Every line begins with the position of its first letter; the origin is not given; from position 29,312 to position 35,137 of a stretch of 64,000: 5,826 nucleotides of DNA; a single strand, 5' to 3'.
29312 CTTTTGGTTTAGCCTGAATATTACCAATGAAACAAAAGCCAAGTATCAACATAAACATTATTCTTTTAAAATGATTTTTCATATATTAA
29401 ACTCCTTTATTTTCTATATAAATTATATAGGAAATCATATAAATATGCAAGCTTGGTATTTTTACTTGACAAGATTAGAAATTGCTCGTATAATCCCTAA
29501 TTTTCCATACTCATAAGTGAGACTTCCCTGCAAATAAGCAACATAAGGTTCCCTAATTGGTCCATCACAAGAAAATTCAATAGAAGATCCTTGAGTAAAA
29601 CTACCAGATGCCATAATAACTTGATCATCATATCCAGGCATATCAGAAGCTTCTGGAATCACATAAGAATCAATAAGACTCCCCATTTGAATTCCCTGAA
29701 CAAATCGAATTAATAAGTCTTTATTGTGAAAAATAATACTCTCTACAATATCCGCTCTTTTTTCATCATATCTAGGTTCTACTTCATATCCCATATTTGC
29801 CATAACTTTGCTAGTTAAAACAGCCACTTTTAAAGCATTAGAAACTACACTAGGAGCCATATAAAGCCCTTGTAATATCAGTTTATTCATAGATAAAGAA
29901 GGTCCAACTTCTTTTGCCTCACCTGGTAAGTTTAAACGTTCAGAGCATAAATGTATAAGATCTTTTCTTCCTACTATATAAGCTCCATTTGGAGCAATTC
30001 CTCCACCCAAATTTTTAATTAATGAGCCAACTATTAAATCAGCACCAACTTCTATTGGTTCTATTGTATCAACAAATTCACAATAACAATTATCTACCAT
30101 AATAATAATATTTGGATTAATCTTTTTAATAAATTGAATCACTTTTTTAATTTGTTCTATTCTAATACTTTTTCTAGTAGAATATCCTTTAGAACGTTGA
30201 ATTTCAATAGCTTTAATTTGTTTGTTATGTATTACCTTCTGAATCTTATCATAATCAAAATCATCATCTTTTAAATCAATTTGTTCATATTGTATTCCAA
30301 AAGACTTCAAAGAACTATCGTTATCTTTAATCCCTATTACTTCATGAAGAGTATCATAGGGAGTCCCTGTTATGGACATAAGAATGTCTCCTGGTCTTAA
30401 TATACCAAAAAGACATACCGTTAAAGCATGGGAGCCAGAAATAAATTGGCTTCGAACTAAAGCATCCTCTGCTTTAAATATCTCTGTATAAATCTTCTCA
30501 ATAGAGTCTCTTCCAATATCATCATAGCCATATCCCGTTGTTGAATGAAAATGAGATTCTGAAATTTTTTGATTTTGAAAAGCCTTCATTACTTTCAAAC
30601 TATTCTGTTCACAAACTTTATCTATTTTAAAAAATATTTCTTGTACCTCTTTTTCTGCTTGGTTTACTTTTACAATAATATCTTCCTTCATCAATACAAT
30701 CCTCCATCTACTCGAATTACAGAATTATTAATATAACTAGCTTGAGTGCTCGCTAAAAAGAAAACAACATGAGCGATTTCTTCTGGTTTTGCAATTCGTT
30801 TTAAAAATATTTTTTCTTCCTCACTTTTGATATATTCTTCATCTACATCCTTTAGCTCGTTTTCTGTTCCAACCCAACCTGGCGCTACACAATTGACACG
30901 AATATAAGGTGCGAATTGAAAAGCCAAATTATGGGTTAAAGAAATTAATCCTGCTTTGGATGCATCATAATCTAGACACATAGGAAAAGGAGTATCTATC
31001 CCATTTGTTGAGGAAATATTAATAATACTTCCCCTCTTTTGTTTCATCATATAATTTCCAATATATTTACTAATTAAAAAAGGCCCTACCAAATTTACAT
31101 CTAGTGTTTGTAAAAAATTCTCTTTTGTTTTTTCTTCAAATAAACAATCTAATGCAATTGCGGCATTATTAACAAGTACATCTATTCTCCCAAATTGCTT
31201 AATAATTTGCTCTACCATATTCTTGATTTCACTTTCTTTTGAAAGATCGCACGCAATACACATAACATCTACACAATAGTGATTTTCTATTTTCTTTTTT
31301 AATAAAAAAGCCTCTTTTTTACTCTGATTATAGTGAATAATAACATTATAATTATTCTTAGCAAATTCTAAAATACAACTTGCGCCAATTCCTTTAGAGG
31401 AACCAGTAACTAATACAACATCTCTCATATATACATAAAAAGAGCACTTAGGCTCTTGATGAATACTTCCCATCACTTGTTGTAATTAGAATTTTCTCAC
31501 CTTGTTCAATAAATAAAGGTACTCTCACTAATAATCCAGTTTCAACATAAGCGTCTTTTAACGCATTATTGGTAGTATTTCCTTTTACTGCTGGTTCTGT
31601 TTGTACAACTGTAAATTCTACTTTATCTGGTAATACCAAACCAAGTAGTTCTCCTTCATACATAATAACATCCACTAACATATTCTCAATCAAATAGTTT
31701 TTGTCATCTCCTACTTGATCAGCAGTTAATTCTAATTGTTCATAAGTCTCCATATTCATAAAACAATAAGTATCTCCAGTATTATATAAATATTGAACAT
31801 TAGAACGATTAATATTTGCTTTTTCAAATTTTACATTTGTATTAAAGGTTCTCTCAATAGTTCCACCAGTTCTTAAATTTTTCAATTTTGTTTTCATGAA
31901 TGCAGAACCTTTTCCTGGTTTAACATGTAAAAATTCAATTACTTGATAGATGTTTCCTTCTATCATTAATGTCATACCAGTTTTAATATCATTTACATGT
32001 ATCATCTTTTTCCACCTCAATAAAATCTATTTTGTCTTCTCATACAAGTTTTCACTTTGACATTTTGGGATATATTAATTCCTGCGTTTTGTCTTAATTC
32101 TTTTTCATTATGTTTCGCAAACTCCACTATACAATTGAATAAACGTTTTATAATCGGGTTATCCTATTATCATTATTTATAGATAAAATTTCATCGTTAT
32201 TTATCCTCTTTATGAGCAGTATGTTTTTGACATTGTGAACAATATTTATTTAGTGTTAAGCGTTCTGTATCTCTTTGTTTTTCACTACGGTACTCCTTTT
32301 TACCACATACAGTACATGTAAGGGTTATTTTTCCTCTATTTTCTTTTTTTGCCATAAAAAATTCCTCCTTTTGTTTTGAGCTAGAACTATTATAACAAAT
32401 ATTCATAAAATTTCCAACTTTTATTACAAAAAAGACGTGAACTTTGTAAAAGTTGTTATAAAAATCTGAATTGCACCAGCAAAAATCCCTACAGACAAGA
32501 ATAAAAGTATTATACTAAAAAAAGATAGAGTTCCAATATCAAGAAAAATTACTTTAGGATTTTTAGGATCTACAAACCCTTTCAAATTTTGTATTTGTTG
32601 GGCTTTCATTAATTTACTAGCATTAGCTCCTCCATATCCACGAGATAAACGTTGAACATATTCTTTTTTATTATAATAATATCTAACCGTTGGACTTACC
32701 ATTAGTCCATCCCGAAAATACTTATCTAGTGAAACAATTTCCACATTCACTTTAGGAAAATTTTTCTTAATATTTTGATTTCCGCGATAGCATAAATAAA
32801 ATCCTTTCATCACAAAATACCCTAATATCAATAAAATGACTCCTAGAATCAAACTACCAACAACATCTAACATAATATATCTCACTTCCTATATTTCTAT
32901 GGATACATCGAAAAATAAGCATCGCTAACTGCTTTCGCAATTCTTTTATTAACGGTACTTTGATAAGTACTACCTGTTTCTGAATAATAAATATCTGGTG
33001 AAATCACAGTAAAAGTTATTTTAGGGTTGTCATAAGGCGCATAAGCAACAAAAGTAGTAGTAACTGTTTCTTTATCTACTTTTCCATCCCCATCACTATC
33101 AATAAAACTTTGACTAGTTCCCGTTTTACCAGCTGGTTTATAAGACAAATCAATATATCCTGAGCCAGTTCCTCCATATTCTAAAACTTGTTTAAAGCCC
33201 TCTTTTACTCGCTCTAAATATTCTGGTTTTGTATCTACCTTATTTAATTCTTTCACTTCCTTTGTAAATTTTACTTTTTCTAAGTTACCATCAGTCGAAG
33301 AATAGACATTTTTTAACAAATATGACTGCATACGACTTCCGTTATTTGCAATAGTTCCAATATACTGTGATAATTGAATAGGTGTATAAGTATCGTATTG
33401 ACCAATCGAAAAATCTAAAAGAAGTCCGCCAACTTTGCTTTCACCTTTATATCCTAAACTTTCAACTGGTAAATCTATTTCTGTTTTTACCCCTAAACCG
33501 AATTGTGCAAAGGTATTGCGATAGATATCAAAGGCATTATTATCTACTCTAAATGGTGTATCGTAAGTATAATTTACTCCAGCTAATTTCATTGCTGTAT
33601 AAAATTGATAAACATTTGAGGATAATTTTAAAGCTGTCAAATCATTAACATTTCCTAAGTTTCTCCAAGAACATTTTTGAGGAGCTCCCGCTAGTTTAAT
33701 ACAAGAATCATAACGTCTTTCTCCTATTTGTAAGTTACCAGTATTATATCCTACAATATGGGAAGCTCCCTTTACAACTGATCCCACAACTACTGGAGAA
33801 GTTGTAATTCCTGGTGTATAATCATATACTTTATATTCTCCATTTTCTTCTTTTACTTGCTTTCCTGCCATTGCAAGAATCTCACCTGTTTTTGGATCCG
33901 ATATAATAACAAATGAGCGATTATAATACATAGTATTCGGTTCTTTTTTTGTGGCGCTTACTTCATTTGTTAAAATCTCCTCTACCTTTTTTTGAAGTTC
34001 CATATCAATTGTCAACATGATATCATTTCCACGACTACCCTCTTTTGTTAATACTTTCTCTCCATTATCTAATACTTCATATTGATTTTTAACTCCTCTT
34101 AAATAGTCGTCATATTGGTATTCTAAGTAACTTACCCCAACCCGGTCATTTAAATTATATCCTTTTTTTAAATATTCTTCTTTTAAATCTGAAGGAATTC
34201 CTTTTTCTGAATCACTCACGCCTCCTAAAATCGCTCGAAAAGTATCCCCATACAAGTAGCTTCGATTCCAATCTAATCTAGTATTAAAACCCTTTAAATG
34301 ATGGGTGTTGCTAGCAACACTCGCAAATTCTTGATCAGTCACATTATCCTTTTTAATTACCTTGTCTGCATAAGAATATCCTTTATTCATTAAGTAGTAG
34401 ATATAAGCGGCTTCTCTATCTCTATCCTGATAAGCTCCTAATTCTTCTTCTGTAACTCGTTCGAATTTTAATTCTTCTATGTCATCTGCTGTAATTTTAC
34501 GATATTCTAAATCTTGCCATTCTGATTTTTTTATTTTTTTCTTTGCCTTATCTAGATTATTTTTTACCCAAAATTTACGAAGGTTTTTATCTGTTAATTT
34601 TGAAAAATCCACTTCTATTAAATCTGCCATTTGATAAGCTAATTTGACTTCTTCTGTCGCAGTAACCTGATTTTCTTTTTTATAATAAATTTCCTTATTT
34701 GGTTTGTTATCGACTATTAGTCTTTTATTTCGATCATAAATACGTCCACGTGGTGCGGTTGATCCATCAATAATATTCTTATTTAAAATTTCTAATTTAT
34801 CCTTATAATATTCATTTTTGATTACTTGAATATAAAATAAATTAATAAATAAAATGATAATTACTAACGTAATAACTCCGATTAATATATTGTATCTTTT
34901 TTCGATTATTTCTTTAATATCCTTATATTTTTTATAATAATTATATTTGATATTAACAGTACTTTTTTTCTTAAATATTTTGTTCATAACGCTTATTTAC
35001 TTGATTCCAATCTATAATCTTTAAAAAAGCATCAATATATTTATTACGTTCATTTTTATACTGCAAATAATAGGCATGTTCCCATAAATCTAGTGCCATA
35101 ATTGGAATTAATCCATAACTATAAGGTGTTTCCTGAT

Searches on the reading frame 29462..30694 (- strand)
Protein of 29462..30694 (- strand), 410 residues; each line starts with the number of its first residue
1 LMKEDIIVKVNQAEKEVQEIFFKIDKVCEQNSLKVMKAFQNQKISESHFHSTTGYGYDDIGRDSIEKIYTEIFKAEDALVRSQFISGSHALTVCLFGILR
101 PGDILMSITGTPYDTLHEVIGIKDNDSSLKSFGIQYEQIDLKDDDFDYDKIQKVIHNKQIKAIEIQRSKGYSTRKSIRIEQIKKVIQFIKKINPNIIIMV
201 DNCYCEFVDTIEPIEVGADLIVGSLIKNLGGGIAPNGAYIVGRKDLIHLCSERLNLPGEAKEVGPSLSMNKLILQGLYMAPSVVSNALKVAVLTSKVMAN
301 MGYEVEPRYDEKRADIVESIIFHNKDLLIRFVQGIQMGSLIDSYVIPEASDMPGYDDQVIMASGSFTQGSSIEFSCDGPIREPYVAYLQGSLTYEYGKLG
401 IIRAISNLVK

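Call 84: search_protein_families(library=pfam, proteins=[window:29462-30694:-], max_evalue=0.00001)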
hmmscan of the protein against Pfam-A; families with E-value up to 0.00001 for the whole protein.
window:29462-30694:- (410 aa): 2 families
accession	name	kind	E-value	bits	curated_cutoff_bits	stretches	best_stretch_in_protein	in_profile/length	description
PF06838.17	Met_gamma_lyase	-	8e-174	578.4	24.2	1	10-408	5-404/405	Methionine gamma-lyase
PF01053.26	Cys_Met_Meta_PP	-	2.1e-09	36.9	27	1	38-231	27-202/381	Cys/Met metabolism PLP-dependent enzyme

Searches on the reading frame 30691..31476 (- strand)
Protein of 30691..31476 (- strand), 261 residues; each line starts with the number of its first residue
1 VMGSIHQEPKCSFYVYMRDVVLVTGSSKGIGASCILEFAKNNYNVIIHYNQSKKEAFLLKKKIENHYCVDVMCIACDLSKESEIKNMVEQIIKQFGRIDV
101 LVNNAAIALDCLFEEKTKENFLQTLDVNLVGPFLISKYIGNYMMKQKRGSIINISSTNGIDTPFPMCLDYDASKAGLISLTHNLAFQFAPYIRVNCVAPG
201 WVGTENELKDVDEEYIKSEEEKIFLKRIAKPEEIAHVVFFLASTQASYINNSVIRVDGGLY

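Call 85: search_protein_families(library=pfam, proteins=[window:30691-31476:-], max_evalue=0.00001)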
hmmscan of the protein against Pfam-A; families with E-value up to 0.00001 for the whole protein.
window:30691-31476:- (261 aa): 4 families
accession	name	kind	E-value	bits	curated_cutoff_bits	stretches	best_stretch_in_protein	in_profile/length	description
PF13561.12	adh_short_C2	-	3.6e-56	190.8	27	1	27-260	5-235/236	Enoyl-(Acyl carrier protein) reductase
PF00106.31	adh_short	-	5.6e-52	176.5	26.6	1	20-207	2-187/195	short chain dehydrogenase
PF08659.16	KR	-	4.9e-09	36.8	22.6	1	21-135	3-119/180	KR domain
PF23441.1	SDR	-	1.7e-08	34.6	27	1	21-260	10-255/258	SDR-like rossmann domain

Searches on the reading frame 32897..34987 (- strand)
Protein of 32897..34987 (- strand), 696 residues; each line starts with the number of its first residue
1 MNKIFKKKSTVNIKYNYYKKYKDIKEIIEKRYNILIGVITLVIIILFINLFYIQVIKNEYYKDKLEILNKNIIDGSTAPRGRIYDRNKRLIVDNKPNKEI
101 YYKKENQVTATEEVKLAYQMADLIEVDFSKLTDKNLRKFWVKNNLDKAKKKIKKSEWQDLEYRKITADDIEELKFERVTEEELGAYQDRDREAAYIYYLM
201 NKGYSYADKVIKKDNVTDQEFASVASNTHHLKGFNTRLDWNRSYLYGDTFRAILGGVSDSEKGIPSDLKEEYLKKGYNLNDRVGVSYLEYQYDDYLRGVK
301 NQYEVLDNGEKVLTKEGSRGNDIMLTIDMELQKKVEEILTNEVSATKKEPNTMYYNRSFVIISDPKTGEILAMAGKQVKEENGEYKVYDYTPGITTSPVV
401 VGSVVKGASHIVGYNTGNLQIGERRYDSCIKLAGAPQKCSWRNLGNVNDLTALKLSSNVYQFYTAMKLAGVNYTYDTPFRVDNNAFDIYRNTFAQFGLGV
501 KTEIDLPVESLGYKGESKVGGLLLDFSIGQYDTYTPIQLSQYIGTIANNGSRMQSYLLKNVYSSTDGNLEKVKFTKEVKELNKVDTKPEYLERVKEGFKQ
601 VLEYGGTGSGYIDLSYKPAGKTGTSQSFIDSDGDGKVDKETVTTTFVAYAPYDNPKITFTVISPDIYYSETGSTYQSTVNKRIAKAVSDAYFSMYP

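Call 85: search_protein_families(library=pfam, proteins=[window:32897-34987:-], max_evalue=0.00001)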
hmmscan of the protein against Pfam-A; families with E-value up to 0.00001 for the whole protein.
window:32897-34987:- (696 aa): 2 families
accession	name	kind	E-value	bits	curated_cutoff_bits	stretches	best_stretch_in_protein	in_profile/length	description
PF00905.27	Transpeptidase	-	1.1e-48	166.4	22.1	1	359-687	2-297/299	Penicillin binding protein transpeptidase domain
PF03717.20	PBP_dimer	-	1.3e-30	107.6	24.4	1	77-309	3-173/180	Penicillin-binding Protein dimerisation domain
